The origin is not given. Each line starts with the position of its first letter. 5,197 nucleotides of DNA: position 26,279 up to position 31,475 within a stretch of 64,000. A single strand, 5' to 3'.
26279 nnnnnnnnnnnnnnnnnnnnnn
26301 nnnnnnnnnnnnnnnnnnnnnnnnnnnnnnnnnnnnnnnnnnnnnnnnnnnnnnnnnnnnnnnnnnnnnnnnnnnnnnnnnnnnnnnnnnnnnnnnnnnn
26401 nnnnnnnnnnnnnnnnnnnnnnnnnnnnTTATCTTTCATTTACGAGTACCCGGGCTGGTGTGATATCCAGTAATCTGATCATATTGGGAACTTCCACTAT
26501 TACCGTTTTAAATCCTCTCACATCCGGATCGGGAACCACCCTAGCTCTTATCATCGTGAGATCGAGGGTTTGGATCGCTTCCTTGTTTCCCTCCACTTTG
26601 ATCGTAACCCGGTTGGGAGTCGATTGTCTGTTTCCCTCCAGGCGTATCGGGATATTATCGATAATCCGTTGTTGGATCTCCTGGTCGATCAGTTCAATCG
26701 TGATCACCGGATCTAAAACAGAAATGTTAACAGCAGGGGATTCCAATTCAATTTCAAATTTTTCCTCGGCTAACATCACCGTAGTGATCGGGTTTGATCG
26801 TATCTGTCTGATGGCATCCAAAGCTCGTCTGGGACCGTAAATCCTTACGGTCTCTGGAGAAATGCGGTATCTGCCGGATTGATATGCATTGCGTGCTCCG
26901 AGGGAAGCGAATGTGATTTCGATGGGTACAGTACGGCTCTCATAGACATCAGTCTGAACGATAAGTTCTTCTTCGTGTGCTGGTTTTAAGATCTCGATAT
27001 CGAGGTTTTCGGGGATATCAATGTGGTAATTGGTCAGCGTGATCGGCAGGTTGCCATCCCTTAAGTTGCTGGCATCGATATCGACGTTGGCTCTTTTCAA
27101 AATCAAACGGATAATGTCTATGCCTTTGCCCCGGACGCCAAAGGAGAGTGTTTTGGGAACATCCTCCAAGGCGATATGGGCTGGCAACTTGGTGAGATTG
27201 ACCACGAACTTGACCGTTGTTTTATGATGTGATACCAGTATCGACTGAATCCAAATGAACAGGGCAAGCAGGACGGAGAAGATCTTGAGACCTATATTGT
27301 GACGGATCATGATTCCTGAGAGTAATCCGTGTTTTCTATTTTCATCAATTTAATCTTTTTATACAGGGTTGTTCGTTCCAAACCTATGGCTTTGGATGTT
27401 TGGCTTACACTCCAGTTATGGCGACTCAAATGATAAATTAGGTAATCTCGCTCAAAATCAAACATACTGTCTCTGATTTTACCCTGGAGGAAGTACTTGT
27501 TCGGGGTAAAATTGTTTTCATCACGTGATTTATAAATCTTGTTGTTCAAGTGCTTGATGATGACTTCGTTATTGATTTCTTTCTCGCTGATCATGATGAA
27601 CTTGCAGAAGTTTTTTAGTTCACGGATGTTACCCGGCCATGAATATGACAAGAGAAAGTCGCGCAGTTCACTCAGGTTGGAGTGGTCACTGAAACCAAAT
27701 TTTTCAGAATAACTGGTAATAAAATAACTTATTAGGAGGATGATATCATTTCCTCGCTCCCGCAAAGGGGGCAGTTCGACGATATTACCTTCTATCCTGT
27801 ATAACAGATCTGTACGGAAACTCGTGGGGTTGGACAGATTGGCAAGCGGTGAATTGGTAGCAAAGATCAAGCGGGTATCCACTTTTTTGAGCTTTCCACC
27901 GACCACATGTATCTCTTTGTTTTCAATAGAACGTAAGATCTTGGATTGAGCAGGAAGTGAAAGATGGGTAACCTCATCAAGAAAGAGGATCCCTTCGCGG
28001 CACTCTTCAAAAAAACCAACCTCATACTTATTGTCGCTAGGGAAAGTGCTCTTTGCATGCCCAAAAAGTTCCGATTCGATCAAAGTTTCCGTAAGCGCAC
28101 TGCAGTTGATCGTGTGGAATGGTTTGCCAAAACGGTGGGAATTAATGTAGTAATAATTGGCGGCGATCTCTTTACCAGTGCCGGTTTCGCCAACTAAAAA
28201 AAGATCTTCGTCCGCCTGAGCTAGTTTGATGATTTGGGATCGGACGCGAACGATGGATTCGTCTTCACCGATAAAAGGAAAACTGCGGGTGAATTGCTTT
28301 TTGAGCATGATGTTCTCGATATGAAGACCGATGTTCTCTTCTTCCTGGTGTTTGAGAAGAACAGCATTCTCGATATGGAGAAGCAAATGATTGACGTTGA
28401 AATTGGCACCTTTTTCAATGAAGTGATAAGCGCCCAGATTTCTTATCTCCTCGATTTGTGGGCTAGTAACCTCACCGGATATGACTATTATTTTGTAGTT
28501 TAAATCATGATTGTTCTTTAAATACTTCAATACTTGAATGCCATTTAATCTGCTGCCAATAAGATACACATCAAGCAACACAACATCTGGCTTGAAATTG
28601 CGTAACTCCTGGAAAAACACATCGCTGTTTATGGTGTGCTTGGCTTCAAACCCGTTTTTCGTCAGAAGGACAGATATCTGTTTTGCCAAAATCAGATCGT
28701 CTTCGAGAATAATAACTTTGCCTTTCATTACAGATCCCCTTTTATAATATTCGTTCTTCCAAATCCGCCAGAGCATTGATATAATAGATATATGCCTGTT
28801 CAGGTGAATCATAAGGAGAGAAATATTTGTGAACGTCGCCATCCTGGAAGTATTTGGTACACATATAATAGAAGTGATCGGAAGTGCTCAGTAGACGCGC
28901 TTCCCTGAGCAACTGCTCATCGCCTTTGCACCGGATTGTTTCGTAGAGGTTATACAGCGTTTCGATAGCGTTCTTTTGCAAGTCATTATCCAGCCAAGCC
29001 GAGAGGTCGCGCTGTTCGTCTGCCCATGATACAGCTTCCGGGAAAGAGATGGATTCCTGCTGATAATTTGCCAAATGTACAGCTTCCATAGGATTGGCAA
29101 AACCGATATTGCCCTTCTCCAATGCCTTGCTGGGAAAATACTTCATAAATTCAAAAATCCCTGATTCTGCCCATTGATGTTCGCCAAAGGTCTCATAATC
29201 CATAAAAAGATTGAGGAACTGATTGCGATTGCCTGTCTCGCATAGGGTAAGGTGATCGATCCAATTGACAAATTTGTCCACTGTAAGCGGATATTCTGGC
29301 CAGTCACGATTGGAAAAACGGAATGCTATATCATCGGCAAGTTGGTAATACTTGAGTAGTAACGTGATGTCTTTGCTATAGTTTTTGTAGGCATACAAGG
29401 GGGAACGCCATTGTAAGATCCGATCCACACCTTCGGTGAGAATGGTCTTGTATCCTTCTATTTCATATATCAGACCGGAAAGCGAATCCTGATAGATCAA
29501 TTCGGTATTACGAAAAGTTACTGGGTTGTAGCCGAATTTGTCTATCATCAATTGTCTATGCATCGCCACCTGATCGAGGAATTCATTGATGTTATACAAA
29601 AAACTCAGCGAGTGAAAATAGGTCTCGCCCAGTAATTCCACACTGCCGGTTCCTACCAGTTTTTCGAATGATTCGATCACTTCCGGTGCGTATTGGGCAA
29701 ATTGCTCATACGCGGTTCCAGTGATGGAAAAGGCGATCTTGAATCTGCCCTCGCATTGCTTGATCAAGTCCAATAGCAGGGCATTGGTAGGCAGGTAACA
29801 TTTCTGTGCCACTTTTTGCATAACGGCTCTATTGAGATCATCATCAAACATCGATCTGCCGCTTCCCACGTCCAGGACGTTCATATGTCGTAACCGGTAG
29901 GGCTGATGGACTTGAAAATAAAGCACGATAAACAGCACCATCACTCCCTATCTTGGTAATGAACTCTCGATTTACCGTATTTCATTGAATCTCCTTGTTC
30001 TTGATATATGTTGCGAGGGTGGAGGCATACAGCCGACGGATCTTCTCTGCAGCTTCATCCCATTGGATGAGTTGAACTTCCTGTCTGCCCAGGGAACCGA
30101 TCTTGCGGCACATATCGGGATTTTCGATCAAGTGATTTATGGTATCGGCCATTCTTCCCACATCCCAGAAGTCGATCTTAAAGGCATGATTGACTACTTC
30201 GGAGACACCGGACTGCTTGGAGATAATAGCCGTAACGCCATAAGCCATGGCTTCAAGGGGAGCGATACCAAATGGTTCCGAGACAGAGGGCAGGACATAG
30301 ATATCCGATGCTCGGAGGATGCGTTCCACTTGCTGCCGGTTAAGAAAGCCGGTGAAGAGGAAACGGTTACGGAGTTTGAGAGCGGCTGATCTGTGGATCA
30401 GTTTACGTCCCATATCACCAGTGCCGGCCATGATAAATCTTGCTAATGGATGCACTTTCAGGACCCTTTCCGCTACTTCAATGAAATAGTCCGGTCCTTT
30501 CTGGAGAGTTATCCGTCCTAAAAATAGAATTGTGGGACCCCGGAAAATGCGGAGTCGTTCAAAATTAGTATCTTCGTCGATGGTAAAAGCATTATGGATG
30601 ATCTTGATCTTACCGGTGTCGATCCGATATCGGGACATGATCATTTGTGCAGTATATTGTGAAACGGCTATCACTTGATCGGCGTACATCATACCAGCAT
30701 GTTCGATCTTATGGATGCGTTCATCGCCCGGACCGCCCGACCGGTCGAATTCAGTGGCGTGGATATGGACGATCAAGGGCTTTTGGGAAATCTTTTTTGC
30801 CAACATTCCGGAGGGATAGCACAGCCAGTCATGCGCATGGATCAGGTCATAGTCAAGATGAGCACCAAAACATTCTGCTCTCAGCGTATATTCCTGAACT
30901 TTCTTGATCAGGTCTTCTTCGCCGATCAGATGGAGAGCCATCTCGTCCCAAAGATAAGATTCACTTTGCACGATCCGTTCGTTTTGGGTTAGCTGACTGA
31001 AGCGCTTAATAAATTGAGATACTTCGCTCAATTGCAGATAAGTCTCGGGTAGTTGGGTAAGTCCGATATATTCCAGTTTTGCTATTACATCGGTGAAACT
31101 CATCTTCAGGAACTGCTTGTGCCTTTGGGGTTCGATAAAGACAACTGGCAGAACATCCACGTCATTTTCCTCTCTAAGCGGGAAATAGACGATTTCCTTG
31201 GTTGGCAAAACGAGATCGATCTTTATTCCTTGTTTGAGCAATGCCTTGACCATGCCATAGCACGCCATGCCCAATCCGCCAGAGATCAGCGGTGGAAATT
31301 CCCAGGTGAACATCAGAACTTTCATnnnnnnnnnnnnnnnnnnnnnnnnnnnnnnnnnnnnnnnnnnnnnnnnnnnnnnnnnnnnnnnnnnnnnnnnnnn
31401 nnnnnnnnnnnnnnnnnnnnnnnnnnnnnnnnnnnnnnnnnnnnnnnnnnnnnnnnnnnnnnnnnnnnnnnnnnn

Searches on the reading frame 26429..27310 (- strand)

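Call 88: search_protein_families(library=pfam, proteins=[window:26429-27310:-], max_evalue=0.00001)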
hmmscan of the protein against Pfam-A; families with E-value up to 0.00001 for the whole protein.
window:26429-27310:- (293 aa): 1 family
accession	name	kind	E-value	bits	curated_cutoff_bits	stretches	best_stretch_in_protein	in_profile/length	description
PF07949.17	YbbR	-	3.2e-09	37.4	22.3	0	140-205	13-79/81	YbbR-like protein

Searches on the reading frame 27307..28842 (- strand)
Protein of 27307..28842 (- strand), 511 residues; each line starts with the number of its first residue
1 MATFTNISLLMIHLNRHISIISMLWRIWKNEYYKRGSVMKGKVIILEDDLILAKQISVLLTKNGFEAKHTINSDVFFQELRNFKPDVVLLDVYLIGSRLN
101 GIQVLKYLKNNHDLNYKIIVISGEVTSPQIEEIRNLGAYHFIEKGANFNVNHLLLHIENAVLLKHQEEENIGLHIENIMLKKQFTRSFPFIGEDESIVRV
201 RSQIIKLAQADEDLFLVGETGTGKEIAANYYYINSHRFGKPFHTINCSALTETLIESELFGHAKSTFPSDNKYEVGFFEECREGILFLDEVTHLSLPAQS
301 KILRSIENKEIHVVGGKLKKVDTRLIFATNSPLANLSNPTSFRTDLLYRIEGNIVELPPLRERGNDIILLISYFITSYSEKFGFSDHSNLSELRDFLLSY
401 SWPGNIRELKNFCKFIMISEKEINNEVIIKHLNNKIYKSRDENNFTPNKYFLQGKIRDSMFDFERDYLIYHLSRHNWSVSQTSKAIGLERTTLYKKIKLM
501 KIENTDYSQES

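Call 88: search_protein_families(library=pfam, proteins=[window:27307-28842:-], max_evalue=0.00001)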
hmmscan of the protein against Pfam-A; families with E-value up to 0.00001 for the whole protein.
window:27307-28842:- (511 aa): 6 families
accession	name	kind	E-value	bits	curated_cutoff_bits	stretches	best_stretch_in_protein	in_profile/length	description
PF00158.32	Sigma54_activat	-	4e-45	153.9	20.2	1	191-351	2-163/168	Sigma-54 interaction domain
PF25601.1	AAA_lid_14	-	8.2e-17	61.3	27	1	361-443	1-81/87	AAA+ ATPase lid domain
PF14532.12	Sigma54_activ_2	-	6e-15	56.1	25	1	191-360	1-138/138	Sigma-54 interaction domain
PF00072.30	Response_reg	-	1.1e-14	55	30.2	1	43-147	1-102/111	Response regulator receiver domain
PF02954.25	HTH_8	-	8.5e-08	32.2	22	1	462-498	4-40/42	Bacterial regulatory protein, Fis family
PF07728.20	AAA_5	-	2.5e-07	31.2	22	1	213-333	1-125/139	AAA domain (dynein-related subfamily)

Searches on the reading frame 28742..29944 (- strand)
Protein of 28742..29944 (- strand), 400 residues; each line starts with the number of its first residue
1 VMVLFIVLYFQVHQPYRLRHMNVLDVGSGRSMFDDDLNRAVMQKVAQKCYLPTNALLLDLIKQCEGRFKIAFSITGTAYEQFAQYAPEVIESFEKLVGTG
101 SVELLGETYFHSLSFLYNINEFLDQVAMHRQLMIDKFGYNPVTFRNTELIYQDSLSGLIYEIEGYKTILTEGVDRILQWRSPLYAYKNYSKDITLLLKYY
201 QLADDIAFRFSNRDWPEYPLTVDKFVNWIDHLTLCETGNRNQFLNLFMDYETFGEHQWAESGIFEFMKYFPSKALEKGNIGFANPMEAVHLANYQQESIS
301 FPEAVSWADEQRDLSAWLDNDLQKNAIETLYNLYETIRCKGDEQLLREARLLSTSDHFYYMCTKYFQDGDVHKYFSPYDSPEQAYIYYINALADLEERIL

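Call 89: search_protein_families(library=pfam, proteins=[window:28742-29944:-], max_evalue=0.00001)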
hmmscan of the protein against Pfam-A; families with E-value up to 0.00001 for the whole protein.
window:28742-29944:- (400 aa): 1 family
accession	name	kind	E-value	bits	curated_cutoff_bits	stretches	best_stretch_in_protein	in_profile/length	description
PF03065.20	Glyco_hydro_57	-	3.9e-67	227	21.2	1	7-296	1-285/291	Glycosyl hydrolase family 57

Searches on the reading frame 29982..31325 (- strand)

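Call 89: search_protein_families(library=pfam, proteins=[window:29982-31325:-], max_evalue=0.00001)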
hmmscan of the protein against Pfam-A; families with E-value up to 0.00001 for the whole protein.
window:29982-31325:- (447 aa): 6 families
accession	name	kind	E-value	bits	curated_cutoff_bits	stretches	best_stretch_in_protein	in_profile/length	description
PF00534.26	Glycos_transf_1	-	1.5e-35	122.7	26.4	1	255-415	6-171/172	Glycosyl transferases group 1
PF13692.12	Glyco_trans_1_4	-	9.7e-28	97.7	27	1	264-402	2-142/142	Glycosyl transferases group 1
PF13439.12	Glyco_transf_4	-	7.9e-19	68.7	28.5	1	157-247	71-166/170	Glycosyltransferase Family 4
PF08323.17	Glyco_transf_5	-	7.5e-18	65.5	22.7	1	2-233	1-228/239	Starch synthase catalytic domain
PF20706.3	GT4-conflict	-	3.4e-12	46.5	26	1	198-382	130-324/385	Family 4 Glycosyltransferase in conflict systems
PF13579.12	Glyco_trans_4_4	-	6.2e-11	43.3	29.7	1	155-245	68-157/158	Glycosyl transferase 4-like domain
